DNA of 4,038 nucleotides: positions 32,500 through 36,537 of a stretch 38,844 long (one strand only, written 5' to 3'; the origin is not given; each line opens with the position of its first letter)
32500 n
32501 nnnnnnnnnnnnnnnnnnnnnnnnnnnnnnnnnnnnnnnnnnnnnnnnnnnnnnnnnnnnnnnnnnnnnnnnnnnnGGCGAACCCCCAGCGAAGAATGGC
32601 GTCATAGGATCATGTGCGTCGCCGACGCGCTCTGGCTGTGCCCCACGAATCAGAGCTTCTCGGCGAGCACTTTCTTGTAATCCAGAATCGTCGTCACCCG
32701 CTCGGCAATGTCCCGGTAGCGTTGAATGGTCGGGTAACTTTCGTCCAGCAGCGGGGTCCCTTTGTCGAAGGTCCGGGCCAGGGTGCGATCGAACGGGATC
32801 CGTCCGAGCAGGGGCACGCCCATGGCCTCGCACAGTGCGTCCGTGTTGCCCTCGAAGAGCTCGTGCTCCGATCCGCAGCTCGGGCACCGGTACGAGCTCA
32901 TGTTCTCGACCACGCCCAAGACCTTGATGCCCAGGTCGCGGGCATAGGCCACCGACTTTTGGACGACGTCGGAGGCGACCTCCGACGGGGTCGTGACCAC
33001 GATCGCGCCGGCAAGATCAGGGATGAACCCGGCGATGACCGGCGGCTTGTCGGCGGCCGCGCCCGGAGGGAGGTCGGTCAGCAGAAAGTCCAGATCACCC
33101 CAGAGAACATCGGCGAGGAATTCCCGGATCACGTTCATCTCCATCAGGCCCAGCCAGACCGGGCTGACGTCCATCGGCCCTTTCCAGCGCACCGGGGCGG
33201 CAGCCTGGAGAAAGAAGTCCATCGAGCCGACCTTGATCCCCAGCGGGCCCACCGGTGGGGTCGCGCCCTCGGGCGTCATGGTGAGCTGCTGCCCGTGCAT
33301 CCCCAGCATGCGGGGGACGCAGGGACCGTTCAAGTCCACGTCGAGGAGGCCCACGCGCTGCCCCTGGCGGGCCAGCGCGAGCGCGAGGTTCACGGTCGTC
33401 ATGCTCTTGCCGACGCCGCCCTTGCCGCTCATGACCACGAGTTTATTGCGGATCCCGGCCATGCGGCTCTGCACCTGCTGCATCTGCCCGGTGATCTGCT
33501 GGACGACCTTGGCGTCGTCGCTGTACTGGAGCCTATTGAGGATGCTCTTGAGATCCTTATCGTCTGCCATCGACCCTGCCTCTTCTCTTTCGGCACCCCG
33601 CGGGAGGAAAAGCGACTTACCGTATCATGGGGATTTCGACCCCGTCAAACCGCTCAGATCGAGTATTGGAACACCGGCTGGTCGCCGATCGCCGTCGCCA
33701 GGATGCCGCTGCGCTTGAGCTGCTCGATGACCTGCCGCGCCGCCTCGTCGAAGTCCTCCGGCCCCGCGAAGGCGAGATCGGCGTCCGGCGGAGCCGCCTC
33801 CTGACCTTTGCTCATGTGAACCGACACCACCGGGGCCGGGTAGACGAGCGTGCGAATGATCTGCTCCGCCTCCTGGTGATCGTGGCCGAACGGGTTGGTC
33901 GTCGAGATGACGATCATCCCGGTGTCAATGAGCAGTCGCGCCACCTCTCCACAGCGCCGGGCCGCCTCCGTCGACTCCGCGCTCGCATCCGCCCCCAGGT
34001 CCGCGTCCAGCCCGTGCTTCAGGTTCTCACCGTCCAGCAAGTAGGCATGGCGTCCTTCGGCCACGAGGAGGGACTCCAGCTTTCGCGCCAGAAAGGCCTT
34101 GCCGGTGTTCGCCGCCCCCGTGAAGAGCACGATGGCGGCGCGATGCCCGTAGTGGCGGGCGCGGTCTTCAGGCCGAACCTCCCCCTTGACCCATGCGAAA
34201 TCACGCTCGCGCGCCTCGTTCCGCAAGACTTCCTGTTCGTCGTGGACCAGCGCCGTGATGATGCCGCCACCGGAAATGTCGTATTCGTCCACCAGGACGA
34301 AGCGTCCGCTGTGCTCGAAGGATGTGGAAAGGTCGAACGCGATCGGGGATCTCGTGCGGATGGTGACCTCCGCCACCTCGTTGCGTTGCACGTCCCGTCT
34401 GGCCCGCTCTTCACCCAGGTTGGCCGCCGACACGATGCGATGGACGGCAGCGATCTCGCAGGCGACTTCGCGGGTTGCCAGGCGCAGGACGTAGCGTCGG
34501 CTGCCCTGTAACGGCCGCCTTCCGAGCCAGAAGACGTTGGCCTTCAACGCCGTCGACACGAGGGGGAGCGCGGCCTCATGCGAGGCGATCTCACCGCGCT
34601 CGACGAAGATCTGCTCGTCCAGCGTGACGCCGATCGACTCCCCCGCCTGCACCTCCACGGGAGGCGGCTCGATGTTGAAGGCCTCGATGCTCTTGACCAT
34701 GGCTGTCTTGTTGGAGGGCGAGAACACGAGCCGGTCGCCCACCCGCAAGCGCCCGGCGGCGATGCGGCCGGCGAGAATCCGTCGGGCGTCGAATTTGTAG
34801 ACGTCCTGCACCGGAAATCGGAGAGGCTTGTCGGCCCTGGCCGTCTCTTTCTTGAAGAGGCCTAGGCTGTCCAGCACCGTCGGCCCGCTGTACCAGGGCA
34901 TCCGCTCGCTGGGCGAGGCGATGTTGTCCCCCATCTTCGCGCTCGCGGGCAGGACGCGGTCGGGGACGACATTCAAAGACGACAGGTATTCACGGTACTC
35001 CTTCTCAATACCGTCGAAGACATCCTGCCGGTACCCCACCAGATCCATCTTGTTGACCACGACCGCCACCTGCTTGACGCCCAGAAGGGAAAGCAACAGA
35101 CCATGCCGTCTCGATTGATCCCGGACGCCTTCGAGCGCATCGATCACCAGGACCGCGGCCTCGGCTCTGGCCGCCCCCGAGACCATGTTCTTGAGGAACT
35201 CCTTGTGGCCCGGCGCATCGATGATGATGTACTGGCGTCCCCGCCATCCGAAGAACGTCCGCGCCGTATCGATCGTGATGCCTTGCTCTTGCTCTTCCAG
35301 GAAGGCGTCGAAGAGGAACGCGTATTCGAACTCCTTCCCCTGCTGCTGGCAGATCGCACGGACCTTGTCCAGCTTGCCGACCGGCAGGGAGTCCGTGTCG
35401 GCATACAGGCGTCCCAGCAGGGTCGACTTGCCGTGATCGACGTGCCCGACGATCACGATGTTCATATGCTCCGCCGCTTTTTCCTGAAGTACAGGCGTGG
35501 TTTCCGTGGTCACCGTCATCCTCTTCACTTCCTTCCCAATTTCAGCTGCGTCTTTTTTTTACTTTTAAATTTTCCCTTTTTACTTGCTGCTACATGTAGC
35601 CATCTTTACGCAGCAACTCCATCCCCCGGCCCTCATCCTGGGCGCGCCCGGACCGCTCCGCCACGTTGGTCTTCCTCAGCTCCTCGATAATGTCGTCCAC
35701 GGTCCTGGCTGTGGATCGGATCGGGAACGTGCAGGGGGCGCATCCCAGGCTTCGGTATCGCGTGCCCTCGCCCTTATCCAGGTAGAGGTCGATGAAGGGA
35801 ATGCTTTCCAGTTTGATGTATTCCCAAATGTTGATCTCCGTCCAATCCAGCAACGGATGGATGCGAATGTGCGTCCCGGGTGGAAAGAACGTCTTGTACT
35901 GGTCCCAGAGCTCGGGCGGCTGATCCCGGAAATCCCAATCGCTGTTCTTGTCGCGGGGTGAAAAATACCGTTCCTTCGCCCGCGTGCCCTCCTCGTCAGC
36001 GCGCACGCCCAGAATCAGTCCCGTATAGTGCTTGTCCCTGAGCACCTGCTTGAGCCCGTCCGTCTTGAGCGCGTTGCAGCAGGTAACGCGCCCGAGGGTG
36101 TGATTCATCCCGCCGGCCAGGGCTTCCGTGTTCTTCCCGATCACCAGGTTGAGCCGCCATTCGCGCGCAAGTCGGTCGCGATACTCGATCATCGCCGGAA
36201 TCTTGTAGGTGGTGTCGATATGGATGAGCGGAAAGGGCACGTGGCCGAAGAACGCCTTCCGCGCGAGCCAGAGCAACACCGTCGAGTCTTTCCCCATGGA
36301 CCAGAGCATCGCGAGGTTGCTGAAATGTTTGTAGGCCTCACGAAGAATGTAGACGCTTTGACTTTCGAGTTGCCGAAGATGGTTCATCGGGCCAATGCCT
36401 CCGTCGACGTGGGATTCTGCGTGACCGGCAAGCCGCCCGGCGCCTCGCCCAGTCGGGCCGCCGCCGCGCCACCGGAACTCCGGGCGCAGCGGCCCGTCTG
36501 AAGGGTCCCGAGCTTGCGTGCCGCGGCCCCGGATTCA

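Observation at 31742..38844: Sulfate-assimilation operon interleaved with four non-canonical, translationally coupled genes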

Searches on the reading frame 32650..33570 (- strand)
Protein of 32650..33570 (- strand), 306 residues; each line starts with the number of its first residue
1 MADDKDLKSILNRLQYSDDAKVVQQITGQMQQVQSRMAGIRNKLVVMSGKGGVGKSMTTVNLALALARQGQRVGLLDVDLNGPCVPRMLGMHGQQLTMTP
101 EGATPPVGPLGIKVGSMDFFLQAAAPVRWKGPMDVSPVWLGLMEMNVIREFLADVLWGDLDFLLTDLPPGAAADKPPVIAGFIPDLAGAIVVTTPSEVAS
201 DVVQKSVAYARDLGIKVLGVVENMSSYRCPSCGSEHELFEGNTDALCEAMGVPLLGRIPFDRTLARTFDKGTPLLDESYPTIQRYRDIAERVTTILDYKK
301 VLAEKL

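Call 3: search_protein_families(library=pfam, proteins=[window:32650-33570:-], max_evalue=0.01)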
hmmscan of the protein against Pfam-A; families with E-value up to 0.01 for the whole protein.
window:32650-33570:- (306 aa): 12 families
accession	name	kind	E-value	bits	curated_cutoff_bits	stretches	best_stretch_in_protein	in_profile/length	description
PF10609.15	ParA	-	1.1e-73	248.1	27.1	1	40-292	2-245/246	NUBPL iron-transfer P-loop NTPase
PF01656.29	CbiA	-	5.6e-15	55.9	25.4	1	44-273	1-124/125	CobQ/CobB/MinD/ParA nucleotide binding domain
PF00142.24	Fer4_NifH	-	9e-09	35.6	25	1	45-78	3-36/271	4Fe-4S iron sulfur cluster binding proteins, NifH/frxC family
PF13614.12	AAA_31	-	1.7e-07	31.8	27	1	45-80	5-40/177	AAA domain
PF09140.17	MipZ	-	4.9e-07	29.7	20.7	1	44-87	3-46/262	ATPase MipZ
PF13500.12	AAA_26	-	1.4e-05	25.5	27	1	190-265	132-195/198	AAA domain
PF13481.12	AAA_25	-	5.9e-05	23.2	27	1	22-73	11-63/195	AAA domain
PF02374.21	ArsA_ATPase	-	8.1e-05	22.4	24.3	1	43-79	2-38/305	Anion-transporting ATPase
PF03308.22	MeaB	-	0.00038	20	23.1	1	37-81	29-72/273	Methylmalonyl Co-A mutase-associated GTPase MeaB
PF25199.1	nSTAND_NTPase5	-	0.0047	17.2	34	1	20-78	22-78/145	Novel STAND NTPase 5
PF07015.17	VirC1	-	0.0052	16.6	24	1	45-83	5-43/231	VirC1 protein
PF20720.3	nSTAND3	-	0.0065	16.6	27.2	0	41-73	16-48/155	Novel STAND NTPase 3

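Call 12: search_protein_families(library=ncbifam, proteins=[window:32650-33570:-], max_evalue=0.001)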
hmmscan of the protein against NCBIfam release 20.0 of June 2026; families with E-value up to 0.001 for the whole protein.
window:32650-33570:- (306 aa): 24 families
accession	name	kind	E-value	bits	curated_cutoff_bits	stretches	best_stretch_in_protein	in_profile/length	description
NF041136.1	MrpORP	equivalog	2.5e-76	257.3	450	1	38-295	2-251/365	iron-sulfur cluster carrier protein MrpORP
NF008669.0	PRK11670.1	equivalog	5.8e-54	183.4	348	1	24-299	89-356/369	iron-sulfur cluster carrier protein ApbC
TIGR01969.1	minD_arch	subfamily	5.1e-17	61.9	201.75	2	44-98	3-57/251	cell division ATPase MinD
TIGR01968.1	minD_bact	equivalog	4.5e-14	52.4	212.9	1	44-80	4-40/261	septum site-determining protein MinD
NF047398.1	AAA_KGGVGR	domain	1.1e-10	42.1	90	1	44-95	5-56/190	KGGVGR-motif variant AAA ATPase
TIGR01007.1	eps_fam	subfamily_domain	1.4e-09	37.8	108.05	1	34-88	11-64/204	polysaccharide biosynthesis tyrosine autokinase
TIGR03018.1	pepcterm_TyrKin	hypoth_equivalog_domain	8.6e-09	35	230.65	1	34-94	28-89/207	XrtA-associated tyrosine autokinase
NF008079.0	PRK10818.1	equivalog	7.6e-08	32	508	1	44-80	5-41/270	septum site-determining protein MinD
NF041546.1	ParA_partition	equivalog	1.7e-07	31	180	1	45-81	3-39/203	ParA family partition ATPase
TIGR01281.1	DPOR_bchL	equivalog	9e-07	28.5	345.15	1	45-74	3-32/268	ferredoxin:protochlorophyllide reductase (ATP-dependent) iron-sulfur ATP-binding protein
NF053622.1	ATPseBagAMYCTU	equivalog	1.1e-06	28.3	400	1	41-79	6-44/325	ATPase BagA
TIGR03815.1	CpaE_hom_Actino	equivalog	1.4e-06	27.7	154.45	1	44-91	114-161/340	septum site-determining protein Ssd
TIGR02016.1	BchX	equivalog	6.2e-06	25.7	331.2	1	44-80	2-38/296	chlorophyllide a reductase iron protein subunit X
TIGR01287.1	nifH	equivalog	1.1e-05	24.9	394.35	1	45-90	3-48/275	nitrogenase iron protein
TIGR03371.1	cellulose_yhjQ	equivalog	2.6e-05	23.8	157.85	1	43-80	3-40/246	cellulose biosynthesis protein BcsQ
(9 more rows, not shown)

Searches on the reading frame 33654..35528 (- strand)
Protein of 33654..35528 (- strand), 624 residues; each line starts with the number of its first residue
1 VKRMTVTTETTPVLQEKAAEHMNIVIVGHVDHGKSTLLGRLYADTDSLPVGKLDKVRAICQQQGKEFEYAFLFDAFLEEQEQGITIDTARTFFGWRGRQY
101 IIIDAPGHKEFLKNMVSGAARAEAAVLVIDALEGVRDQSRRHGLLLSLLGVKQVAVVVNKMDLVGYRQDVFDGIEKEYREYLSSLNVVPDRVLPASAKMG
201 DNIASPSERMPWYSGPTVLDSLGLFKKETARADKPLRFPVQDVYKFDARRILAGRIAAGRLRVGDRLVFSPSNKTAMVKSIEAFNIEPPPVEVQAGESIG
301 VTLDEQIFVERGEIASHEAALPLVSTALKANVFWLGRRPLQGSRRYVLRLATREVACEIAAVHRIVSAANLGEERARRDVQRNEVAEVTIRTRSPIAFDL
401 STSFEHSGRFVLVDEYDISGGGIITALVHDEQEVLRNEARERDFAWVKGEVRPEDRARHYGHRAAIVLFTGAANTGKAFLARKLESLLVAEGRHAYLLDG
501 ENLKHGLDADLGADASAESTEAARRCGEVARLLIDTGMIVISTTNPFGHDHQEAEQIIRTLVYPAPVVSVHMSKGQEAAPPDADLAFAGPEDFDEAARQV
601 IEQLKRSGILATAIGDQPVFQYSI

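Call 3: search_protein_families(library=pfam, proteins=[window:33654-35528:-], max_evalue=0.01)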
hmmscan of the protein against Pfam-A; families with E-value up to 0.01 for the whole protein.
window:33654-35528:- (624 aa): 8 families
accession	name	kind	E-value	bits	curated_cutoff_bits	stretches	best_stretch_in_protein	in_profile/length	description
PF00009.33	GTP_EFTU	-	1.5e-42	145.7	26.5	1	20-204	2-176/188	Elongation factor Tu GTP binding domain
PF01583.26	APS_kinase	-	4.2e-19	69.5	21.1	1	464-561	2-99/152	Adenylylsulphate kinase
PF22594.2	GTP-eEF1A_C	-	4.3e-15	56.4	27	1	328-425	2-101/101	GTP-eEF1A C-terminal domain-like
PF01926.29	MMR_HSR1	-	3e-07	31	21.9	1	80-160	28-113/113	50S ribosome-binding GTPase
PF13401.12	AAA_22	-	0.00015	22.5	27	0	22-135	6-96/130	AAA domain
PF03144.31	GTP_EFTU_D2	-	0.00068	20.5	30.3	1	251-302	3-57/73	Elongation factor Tu domain 2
PF13191.12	AAA_16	-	0.0047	17.9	32.6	0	22-150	25-160/167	AAA ATPase domain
PF20720.3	nSTAND3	-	0.0078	16.4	27.2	0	6-80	2-78/155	Novel STAND NTPase 3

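Call 12: search_protein_families(library=ncbifam, proteins=[window:33654-35528:-], max_evalue=0.001)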
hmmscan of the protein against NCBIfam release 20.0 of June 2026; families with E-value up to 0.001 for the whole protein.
window:33654-35528:- (624 aa): 43 families (the best 25 are shown)
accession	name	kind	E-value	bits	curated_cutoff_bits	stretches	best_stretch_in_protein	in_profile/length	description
NF004035.0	PRK05506.1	subfamily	2.6e-135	452.2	715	1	14-572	17-564/632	bifunctional sulfate adenylyltransferase subunit 1/adenylylsulfate kinase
TIGR02034.1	CysN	subfamily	3e-99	332.8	336.1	1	24-416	3-396/406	sulfate adenylyltransferase, large subunit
NF003478.0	PRK05124.1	equivalog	2.6e-98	329.7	590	1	14-440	20-445/475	sulfate adenylyltransferase subunit CysN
NF008969.0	PRK12317.1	subfamily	3.7e-89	299.2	502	1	18-426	4-420/426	elongation factor 1-alpha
TIGR00483.1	EF-1_alpha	equivalog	5.5e-79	265.6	540.1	1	17-429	3-424/427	translation elongation factor EF-1 subunit alpha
NF009373.0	PRK12736.1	subfamily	2.1e-39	135.4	452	1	16-337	7-314/394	elongation factor Tu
NF000766.0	PRK00049.1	subfamily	3.8e-38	131.3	449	1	16-336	7-315/396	elongation factor Tu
NF009372.0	PRK12735.1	subfamily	2.9e-37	128.4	479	1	16-335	7-314/396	elongation factor Tu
TIGR00485.1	EF-Tu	equivalog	2.4e-34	118.7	522.4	1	16-333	7-310/394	elongation factor Tu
TIGR00475.1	selB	equivalog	7.7e-34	117.3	242.25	1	78-312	30-254/581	selenocysteine-specific translation elongation factor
NF003013.0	PRK03846.1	subfamily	1.4e-25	90.2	163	1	441-573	5-133/202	adenylyl-sulfate kinase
TIGR03680.1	eif2g_arch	equivalog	2.6e-21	76.3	514.5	1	20-203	4-185/407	translation initiation factor IF-2 subunit gamma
NF003077.0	PRK04000.1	equivalog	3.3e-21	75.9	315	1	16-203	4-189/412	translation initiation factor IF-2 subunit gamma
TIGR00455.1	apsK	equivalog_domain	7.8e-19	68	138.7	1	451-560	5-114/184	adenylyl-sulfate kinase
TIGR01394.1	TypA_BipA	equivalog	4e-17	61.7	757.3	1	23-278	3-244/594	translational GTPase TypA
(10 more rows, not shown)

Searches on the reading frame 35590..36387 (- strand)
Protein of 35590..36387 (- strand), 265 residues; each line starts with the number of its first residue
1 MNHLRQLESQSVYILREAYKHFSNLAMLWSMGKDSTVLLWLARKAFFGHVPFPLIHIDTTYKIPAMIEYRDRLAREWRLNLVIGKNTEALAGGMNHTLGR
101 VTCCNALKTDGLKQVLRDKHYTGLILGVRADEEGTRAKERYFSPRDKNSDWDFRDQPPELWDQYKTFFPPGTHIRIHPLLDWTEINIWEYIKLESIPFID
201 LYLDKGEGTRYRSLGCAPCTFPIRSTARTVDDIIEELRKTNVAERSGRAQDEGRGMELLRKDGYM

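Call 3: search_protein_families(library=pfam, proteins=[window:35590-36387:-], max_evalue=0.01)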
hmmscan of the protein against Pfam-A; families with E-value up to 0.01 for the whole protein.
window:35590-36387:- (265 aa): 1 family
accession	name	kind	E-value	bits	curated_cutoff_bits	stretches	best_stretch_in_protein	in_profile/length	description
PF01507.26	PAPS_reduct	-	1e-38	133.5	22.5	1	24-221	1-174/175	Phosphoadenosine phosphosulfate reductase domain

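Call 12: search_protein_families(library=ncbifam, proteins=[window:35590-36387:-], max_evalue=0.001)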
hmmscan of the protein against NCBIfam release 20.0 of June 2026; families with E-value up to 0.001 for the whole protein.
window:35590-36387:- (265 aa): 12 families
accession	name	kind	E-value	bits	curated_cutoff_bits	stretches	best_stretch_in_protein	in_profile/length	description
NF003587.0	PRK05253.1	subfamily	1.3e-106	356.2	195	2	1-205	6-212/301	sulfate adenylyltransferase subunit CysD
NF009214.0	PRK12563.1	equivalog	9.3e-77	258.5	413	2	1-204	21-226/317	sulfate adenylyltransferase subunit CysD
TIGR02039.1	CysD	subfamily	1.3e-74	251.5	396.6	2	4-204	1-203/294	sulfate adenylyltransferase, small subunit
NF002537.0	PRK02090.1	equivalog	2.7e-18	66.5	154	1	10-226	27-219/244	phosphoadenylyl-sulfate reductase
TIGR00434.1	cysH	subfamily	1.7e-12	47.6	165.1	1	173-225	146-193/214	phosophoadenylyl-sulfate reductase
TIGR02055.1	APS_reductase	subfamily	2.1e-12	47.3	235.3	1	99-226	76-174/194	adenylylsulfate reductase, thioredoxin dependent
NF006351.0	PRK08576.1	equivalog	5.5e-12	45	290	1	3-139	217-349/436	hypothetical protein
NF010367.0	PRK13795.1-2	equivalog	5.4e-11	41.7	456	1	2-216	221-412/584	hypothetical protein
NF006327.0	PRK08557.1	equivalog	6.8e-11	41.6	366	1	3-236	158-371/415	hypothetical protein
TIGR02057.1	PAPS_reductase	equivalog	6.4e-09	36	254.2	1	173-224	157-203/224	phosphoadenosine phosphosulfate reductase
NF010366.0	PRK13795.1-1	equivalog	9.4e-09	34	745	1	2-223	242-447/667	hypothetical protein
NF010368.0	PRK13795.1-3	equivalog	8.4e-06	24.3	588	1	6-220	230-421/635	hypothetical protein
